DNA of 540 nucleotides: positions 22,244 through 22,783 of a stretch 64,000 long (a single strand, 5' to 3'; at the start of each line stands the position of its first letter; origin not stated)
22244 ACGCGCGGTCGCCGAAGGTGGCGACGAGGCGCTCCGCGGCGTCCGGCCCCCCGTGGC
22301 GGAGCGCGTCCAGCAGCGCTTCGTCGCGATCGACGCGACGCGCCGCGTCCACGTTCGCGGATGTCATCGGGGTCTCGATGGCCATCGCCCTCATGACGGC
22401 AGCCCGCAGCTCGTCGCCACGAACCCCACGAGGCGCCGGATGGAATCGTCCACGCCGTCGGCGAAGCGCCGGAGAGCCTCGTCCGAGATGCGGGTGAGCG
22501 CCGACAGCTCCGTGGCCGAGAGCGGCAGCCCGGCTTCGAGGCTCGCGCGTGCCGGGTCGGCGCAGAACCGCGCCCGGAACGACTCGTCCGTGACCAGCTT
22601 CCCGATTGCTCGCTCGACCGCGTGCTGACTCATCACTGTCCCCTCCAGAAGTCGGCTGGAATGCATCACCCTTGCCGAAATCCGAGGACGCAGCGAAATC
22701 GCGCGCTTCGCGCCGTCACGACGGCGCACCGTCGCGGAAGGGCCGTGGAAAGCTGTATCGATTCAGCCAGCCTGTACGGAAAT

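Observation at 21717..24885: Sigma54 activator, sigma54 promoter, RiPP-leader-like mini-protein and ECF sigma factor: a two-tier sigma cascade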

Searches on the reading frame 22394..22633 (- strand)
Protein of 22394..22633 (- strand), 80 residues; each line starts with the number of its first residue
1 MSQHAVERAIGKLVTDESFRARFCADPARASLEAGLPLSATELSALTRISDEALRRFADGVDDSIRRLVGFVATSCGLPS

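Call 3: search_protein_families(library=pfam, proteins=[window:22394-22633:-], max_evalue=1)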
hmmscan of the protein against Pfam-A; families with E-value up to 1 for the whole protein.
seq(80 aa): 2 families
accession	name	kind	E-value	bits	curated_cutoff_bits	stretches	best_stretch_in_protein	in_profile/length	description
PF14407.11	Frankia_peptide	-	1.2e-14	54.8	48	1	5-67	1-63/63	Ribosomally synthesized peptide prototyped by Frankia Franean1_4349.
PF21933.2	MCM5_C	-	0.052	13.9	27.2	0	1-22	30-51/59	MCM5, C-terminal domain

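Call 4: search_protein_families(library=ncbifam, proteins=[window:22394-22633:-], max_evalue=1)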
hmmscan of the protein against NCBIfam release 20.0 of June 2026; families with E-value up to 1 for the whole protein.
seq(80 aa): 4 families
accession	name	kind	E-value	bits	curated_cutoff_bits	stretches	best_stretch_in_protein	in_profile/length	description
NF038399.1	NH_RiPP_Os17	domain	2.1e-20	72.6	40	1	5-65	2-62/63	Os1348 family NHLP clan protein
TIGR04509.1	mod_pep_NH_fam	subfamily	5.2e-07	29.6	34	1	4-46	5-50/87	NHLP-related RiPP peptide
NF038175.1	IniB_NTERM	domain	0.0015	18.4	40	1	12-36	8-32/49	IniB N-terminal domain-containing protein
TIGR03793.1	leader_NHLP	domain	0.12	12.2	50.9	1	6-38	6-38/77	NHLP leader peptide family RiPP precursor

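Call 6: find_homologous_proteins(query=window:22394-22633:-, max_evalue=0.001)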
Query seq(80 aa) (80 aa): 49 proteins with E <= 0.001 among 54 candidates.
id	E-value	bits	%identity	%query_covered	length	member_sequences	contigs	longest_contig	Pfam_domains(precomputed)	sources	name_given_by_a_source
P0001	1.0e-39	151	96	100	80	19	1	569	PF14407.12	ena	-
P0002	3.7e-34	133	88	100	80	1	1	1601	PF14407.12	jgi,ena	-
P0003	1.5e-32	128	84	100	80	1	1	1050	PF14407.12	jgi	jgi:hypothetical protein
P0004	3.8e-31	124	81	100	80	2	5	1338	PF14407.12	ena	-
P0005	8.8e-30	119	79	96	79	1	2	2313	PF14407.12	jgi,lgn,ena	jgi:hypothetical protein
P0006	1.7e-28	115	79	100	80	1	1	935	PF14407.12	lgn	-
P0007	2.8e-28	115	81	96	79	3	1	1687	PF14407.12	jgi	jgi:hypothetical protein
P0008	3.8e-28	114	82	96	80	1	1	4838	PF14407.12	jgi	jgi:Ribosomally synthesized peptide prototyped by Frankia Franean1_4349.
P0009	1.1e-27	113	78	96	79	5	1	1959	PF14407.12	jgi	-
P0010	1.4e-27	112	78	96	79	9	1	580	PF14407.12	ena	-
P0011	3.0e-27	111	79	100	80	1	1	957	PF14407.12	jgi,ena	-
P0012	4.2e-27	111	78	96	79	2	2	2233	PF14407.12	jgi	jgi:hypothetical protein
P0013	5.5e-27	111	76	100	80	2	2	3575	PF14407.12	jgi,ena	-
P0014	5.7e-27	111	75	100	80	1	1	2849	PF14407.12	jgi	jgi:hypothetical protein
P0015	4.0e-26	108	75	96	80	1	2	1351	PF14407.12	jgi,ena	-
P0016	5.0e-26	108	75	96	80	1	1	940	PF14407.12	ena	-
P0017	5.4e-26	107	74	100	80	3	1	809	PF14407.12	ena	-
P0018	4.0e-25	105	74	96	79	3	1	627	PF14407.12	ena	-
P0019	5.6e-25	104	75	100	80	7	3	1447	PF14407.12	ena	-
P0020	2.0e-24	102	71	100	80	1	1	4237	PF14407.12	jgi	jgi:hypothetical protein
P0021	3.3e-24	102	70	100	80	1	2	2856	PF14407.12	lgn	-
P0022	4.8e-24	101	71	100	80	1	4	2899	PF14407.12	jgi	jgi:hypothetical protein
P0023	1.3e-23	100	73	96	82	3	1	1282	PF14407.12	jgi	jgi:hypothetical protein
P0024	1.4e-23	100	74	96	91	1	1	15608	PF14407.12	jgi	jgi:hypothetical protein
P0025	2.6e-23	99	74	96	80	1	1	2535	PF14407.12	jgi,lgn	jgi:hypothetical protein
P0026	4.6e-23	98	71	96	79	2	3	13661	PF14407.12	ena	-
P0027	5.6e-23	98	73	96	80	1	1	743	PF14407.12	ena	-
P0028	8.9e-23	97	70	100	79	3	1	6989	PF14407.12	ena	-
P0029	1.2e-22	97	68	100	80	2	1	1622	PF14407.12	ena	-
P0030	8.9e-21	91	74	85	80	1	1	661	PF14407.12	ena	-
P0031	1.1e-20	91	83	74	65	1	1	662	PF14407.12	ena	-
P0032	1.6e-20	90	66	100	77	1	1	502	PF14407.12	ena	-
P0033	1.2e-18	84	65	96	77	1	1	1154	PF14407.12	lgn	-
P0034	3.4e-18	83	69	90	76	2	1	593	PF14407.12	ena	-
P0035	8.2e-18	82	71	85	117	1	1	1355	PF14407.12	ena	-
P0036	1.4e-17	81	67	86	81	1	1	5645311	PF14407.12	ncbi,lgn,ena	-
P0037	2.1e-17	80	68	90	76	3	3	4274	PF14407.12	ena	-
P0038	2.4e-17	80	71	85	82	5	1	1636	PF14407.12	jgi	-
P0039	2.5e-17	80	71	85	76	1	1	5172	PF14407.12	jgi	jgi:hypothetical protein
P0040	2.8e-17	80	71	85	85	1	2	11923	PF14407.12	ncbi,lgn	-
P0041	3.1e-17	80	69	85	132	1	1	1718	PF14407.12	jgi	jgi:hypothetical protein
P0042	4.0e-17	79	69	85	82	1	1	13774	PF14407.12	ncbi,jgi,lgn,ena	-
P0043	4.0e-17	79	66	85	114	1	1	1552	PF14407.12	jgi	jgi:hypothetical protein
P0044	1.9e-16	77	69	85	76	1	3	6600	PF14407.12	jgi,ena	-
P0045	1.4e-15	74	71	85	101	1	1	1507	PF14407.12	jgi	jgi:hypothetical protein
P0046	1.6e-15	74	63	85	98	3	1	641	PF14407.12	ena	-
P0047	4.6e-15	73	65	85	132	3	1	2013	PF14407.12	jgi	jgi:hypothetical protein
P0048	6.6e-15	72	66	85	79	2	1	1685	PF14407.12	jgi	jgi:hypothetical protein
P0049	1.6e-14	71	63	85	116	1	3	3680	PF14407.12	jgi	jgi:hypothetical protein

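Call 8: find_encoding_contigs(protein=P0036, flank=10000, max_places=3)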
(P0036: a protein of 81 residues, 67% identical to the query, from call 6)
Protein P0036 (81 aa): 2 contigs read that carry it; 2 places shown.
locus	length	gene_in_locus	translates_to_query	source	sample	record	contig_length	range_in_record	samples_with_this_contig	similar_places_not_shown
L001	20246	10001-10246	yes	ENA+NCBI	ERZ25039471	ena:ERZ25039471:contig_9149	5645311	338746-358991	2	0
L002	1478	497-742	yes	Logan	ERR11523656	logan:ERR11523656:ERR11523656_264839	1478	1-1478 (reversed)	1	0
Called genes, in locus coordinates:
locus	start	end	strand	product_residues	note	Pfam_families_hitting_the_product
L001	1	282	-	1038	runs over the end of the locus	PF00873:ACR_tran, PF03176:MMPL, PF02355:SecD_SecF_C (faint)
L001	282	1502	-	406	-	PF25917:BSH_RND, PF25973:BSH_CzcB (weak), PF25876:HH_MFP_RND, PF25944:Beta-barrel_RND, PF25967:RND-MFP_C, PF25989:YknX_C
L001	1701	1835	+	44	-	-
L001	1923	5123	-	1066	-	PF00873:ACR_tran, PF03176:MMPL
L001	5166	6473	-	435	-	PF25917:BSH_RND, PF25876:HH_MFP_RND, PF25944:Beta-barrel_RND, PF25967:RND-MFP_C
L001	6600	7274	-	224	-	PF00440:TetR_N, PF14246:TetR_C_7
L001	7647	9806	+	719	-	PF01590:GAF (weak), PF13185:GAF_2, PF01590:GAF, PF00158:Sigma54_activat, PF14532:Sigma54_activ_2, PF07728:AAA_5, PF25601:AAA_lid_14, PF02954:HTH_8, +3 more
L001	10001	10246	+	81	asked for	PF14407:Frankia_peptide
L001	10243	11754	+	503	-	PF02321:OEP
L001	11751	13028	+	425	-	PF25917:BSH_RND, PF25919:BSH_CusB (weak), PF25876:HH_MFP_RND (weak), PF25954:Beta-barrel_RND_2 (weak), PF25963:Beta-barrel_AAEA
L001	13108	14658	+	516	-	PF00083:Sugar_tr, PF07690:MFS_1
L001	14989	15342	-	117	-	PF13453:Zn_ribbon_TFIIB (faint)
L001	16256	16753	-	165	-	PF02371:Transposase_20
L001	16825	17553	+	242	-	-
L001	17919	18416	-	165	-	PF04536:TPM_phosphatase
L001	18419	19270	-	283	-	PF04536:TPM_phosphatase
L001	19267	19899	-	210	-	PF04011:LemA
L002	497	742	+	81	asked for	PF14407:Frankia_peptide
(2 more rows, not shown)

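Call 9: find_encoding_contigs(protein=P0024, flank=10000, max_places=2)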
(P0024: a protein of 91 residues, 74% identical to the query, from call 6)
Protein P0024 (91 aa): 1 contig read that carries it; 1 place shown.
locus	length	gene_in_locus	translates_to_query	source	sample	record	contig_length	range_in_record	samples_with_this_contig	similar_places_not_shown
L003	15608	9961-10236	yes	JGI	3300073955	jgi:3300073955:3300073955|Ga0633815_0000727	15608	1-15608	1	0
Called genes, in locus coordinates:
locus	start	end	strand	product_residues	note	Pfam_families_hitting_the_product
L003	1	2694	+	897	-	?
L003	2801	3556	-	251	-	PF00561:Abhydrolase_1, PF12697:Abhydrolase_6 (weak)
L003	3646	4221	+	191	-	PF04622:ERG2_Sigma1R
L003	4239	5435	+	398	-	PF01222:ERG4_ERG24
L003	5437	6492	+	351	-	PF00355:Rieske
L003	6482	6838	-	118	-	PF01258:zf-dskA_traR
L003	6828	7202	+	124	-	-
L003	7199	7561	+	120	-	PF00165:HTH_AraC (weak), PF12833:HTH_18, PF00165:HTH_AraC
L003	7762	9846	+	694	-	PF13185:GAF_2, PF01590:GAF, PF13185:GAF_2, PF00158:Sigma54_activat, PF14532:Sigma54_activ_2, PF07728:AAA_5, PF25601:AAA_lid_14, PF02954:HTH_8, +4 more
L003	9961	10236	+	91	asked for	PF14407:Frankia_peptide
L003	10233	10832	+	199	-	PF07638:Sigma70_ECF (weak), PF04542:Sigma70_r2, PF08281:Sigma70_r4_2, PF04545:Sigma70_r4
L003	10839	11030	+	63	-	-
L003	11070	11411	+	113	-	-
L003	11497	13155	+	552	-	PF02776:TPP_enzyme_N, PF00205:TPP_enzyme_M, PF02775:TPP_enzyme_C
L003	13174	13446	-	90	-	-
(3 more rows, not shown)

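Call 10: find_encoding_contigs(protein=P0026, flank=10000, max_places=3)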
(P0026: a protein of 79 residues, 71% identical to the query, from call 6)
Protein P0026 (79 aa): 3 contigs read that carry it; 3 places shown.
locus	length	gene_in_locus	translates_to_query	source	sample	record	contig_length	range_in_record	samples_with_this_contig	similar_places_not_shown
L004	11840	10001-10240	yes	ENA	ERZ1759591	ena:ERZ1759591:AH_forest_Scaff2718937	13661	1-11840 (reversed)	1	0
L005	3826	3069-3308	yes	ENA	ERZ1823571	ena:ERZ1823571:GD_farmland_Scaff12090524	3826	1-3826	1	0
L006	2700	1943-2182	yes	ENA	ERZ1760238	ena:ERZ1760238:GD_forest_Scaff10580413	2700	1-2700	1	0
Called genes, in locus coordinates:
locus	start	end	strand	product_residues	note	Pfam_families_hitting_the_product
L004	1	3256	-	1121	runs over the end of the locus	PF12773:DZR, PF13240:Zn_Ribbon_1 (weak), PF13248:Zn_ribbon_3 (faint), PF00211:Guanylate_cyc, PF13191:AAA_16, PF13401:AAA_22 (weak), PF13424:TPR_12 (faint)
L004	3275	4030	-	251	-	PF00561:Abhydrolase_1, PF12697:Abhydrolase_6 (weak)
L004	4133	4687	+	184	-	PF04622:ERG2_Sigma1R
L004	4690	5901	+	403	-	PF01222:ERG4_ERG24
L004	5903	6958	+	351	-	PF00355:Rieske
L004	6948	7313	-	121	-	PF01258:zf-dskA_traR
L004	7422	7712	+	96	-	-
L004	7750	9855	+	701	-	PF01590:GAF (weak), PF13185:GAF_2, PF01590:GAF (weak), PF00158:Sigma54_activat, PF14532:Sigma54_activ_2, PF07728:AAA_5, PF25601:AAA_lid_14, PF02954:HTH_8, +4 more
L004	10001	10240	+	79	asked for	PF14407:Frankia_peptide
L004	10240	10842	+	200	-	PF07638:Sigma70_ECF (weak), PF04542:Sigma70_r2, PF08281:Sigma70_r4_2, PF04545:Sigma70_r4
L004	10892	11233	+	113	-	-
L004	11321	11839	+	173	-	?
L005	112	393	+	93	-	-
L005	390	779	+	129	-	PF00165:HTH_AraC (weak), PF12833:HTH_18, PF00165:HTH_AraC (weak)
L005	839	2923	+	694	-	PF01590:GAF, PF13185:GAF_2, PF13185:GAF_2, PF00158:Sigma54_activat, PF14532:Sigma54_activ_2, PF07728:AAA_5, PF25601:AAA_lid_14, PF02954:HTH_8, +4 more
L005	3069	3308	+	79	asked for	PF14407:Frankia_peptide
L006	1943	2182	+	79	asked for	PF14407:Frankia_peptide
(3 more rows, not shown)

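Call 11: find_encoding_contigs(protein=P0042, flank=10000, max_places=2)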
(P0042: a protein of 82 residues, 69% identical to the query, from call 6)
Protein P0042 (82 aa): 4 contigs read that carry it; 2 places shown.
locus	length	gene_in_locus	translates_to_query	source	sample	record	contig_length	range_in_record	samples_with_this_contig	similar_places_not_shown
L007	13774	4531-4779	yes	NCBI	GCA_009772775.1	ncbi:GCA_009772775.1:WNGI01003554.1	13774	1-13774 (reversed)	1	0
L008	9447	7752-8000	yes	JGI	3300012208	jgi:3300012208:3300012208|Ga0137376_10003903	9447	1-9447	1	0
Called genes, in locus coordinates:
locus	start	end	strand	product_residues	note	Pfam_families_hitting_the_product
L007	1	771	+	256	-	?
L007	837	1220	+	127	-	-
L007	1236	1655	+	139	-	-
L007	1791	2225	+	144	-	PF00582:Usp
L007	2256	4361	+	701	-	PF13185:GAF_2, PF01590:GAF, PF13185:GAF_2, PF00158:Sigma54_activat, PF14532:Sigma54_activ_2, PF07728:AAA_5, PF25601:AAA_lid_14, PF02954:HTH_8, +3 more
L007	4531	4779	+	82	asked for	PF14407:Frankia_peptide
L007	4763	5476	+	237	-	PF04542:Sigma70_r2, PF08281:Sigma70_r4_2, PF04545:Sigma70_r4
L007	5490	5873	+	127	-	PF00165:HTH_AraC, PF12833:HTH_18, PF00165:HTH_AraC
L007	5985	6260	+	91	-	-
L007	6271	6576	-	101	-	-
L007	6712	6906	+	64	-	-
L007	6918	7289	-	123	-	PF07366:SnoaL, PF12680:SnoaL_2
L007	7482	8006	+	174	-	-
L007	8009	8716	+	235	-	PF00857:Isochorismatase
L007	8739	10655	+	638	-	PF07969:Amidohydro_3, PF01979:Amidohydro_1 (weak)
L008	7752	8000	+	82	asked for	PF14407:Frankia_peptide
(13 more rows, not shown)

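Call 12: find_encoding_contigs(protein=P0040, flank=10000, max_places=2)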
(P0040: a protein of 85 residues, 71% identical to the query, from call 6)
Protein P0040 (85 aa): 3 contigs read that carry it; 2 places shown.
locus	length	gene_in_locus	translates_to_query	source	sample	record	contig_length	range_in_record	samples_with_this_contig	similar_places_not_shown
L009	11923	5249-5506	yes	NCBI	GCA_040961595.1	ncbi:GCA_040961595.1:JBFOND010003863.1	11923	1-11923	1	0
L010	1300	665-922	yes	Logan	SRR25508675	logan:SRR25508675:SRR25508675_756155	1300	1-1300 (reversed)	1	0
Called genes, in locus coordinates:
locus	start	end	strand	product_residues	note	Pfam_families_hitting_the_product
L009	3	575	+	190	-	?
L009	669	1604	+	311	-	PF00528:BPD_transp_1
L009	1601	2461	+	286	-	PF00528:BPD_transp_1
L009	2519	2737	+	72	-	-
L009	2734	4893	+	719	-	PF01590:GAF, PF13185:GAF_2, PF01590:GAF (weak), PF00158:Sigma54_activat, PF14532:Sigma54_activ_2, PF07728:AAA_5, PF25601:AAA_lid_14, PF02954:HTH_8, +3 more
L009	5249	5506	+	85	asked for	PF14407:Frankia_peptide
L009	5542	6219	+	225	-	PF04542:Sigma70_r2, PF08281:Sigma70_r4_2, PF04545:Sigma70_r4 (weak)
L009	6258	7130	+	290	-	PF02678:Pirin, PF05726:Pirin_C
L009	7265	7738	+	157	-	PF00210:Ferritin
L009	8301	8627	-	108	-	PF02321:OEP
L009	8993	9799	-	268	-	PF09335:VTT_dom, PF00581:Rhodanese (weak)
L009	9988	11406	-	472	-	-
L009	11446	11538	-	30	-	-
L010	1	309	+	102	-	?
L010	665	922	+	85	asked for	PF14407:Frankia_peptide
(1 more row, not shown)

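Call 21: search_solved_structures(query=A1, max_evalue=10, show_alignments=2)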
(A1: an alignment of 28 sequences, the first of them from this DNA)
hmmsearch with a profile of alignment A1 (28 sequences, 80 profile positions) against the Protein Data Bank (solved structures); distinct sequences matched with E-value up to 10: 5.
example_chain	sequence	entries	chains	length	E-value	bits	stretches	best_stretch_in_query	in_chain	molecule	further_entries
6lk7_A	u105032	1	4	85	1e-05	28.7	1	6-66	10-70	Nitrile hydratase, alpha chain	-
9sob_A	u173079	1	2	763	0.0049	20.1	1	9-73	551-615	Nuclear pore complex protein NUP93A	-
9sob_A24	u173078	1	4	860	0.0056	20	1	9-73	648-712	Nuclear pore complex protein NUP93A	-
8gja_B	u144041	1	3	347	0.043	17.1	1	36-73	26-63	XRCC3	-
8s89_A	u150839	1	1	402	3.6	11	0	37-71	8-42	DE NOVO PROTEIN P400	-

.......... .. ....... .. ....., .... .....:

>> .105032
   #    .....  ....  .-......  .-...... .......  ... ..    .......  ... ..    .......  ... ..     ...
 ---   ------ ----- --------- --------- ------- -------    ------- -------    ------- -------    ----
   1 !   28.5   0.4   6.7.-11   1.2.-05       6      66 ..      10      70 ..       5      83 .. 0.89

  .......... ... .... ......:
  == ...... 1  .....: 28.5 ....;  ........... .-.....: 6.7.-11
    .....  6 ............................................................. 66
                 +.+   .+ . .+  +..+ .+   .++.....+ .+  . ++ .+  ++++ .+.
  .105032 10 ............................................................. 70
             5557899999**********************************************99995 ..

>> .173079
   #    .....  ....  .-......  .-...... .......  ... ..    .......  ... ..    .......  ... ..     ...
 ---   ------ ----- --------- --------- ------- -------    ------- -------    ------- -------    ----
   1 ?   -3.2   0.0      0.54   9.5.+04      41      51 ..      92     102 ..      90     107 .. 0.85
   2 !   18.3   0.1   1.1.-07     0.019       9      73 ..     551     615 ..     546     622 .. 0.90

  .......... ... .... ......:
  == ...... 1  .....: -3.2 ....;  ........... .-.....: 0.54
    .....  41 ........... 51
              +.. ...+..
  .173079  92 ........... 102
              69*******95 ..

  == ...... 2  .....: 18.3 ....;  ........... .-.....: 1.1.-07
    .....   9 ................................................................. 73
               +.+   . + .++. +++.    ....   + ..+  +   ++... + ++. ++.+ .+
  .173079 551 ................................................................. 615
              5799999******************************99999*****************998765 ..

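Call 22: find_related_loci(query=A1, collection=genome_contigs, flank=8000)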
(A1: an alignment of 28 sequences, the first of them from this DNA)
Query A1 (80 aa) in genome_contigs; peptide patterns used: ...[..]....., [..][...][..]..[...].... (x = any residue, [..] = any of these).
165 stretches matched a pattern; 5 encode a relative of the query (tblastn E <= 1e-3); 5 distinct loci.
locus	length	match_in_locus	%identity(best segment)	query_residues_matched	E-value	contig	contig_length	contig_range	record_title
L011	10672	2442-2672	77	1-77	3e-34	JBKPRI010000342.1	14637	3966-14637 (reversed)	MAG: Candidatus Methylomirabilota bacterium isolate GS_EKS_MAG_00053 GS_EKS_000002923810, whole genome shotgun sequence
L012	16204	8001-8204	72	1-68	1e-25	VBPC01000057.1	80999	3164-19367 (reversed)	MAG: Candidatus Rokuibacteriota bacterium isolate AR_45 14_0927_12_20cm_scaffold_3220, whole genome shotgun sequence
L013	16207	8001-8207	67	1-69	5e-24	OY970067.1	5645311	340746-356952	MAG: uncultured candidate division NC10 bacterium isolate MFD01231.bin.c.1 genome assembly, chromosome: 1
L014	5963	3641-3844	57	1-68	5e-21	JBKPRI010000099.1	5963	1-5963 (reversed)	MAG: Candidatus Methylomirabilota bacterium isolate GS_EKS_MAG_00053 GS_EKS_000002653412, whole genome shotgun sequence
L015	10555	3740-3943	51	1-68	7e-16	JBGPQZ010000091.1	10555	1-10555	MAG: Candidatus Methylomirabilia bacterium isolate OBJ1_062018_150_20 k141_2545814_length_10555_cov_9.1120, whole genome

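Call 32: find_related_loci(query=A3, collection=metagenome_contigs, flank=6000)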
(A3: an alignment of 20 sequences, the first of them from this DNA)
Query A3 (80 aa) in metagenome_contigs; peptide patterns used: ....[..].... (x = any residue, [..] = any of these).
131 stretches matched a pattern; 50 encode a relative of the query (tblastn E <= 1e-3); 50 distinct loci.
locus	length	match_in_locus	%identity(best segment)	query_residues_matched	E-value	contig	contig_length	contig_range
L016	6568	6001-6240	98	1-80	1e-47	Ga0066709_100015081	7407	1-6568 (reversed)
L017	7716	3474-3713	94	1-80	6e-44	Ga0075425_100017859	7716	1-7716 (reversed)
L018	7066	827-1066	94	1-80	1e-43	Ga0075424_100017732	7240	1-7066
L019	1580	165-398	88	1-78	2e-41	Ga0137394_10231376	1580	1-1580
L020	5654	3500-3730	83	1-77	2e-36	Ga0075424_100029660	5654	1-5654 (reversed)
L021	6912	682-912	83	1-77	2e-36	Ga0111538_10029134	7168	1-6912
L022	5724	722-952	82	1-77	1e-35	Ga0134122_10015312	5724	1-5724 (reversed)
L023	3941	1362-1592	82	1-77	1e-35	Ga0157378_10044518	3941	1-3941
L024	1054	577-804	82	1-76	1e-36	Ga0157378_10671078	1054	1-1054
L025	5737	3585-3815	79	1-77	8e-35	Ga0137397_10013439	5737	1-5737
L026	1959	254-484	78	1-77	2e-34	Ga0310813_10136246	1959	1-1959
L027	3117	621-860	76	1-80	2e-33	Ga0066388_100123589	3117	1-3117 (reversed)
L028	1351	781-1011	75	1-77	1e-33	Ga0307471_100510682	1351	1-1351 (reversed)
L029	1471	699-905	72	1-69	2e-26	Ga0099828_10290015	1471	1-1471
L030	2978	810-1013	72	1-68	3e-25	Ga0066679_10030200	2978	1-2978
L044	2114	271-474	60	1-68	2e-21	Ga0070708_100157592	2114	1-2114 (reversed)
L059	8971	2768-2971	53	1-68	4e-17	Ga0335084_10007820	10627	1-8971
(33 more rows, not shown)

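Call 36: search_protein_families(library=pfam, proteins=[L014:3901-4605:+, L044:631-2112:+], max_evalue=0.01)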
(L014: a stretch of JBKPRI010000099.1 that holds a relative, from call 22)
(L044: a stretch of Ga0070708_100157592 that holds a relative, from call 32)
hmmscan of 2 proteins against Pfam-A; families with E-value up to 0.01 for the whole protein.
L014:3901-4605:+ (234 aa): 2 families
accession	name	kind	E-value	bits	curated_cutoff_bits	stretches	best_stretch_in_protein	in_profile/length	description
PF05494.18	MlaC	-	8.9e-38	130.1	26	1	37-193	5-166/166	MlaC protein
PF22181.1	TarS_linker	-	0.006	17.4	27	0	71-120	36-85/100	Glycosyl transferase TarS linker domain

L044:631-2112:+ (494 aa): 0 families
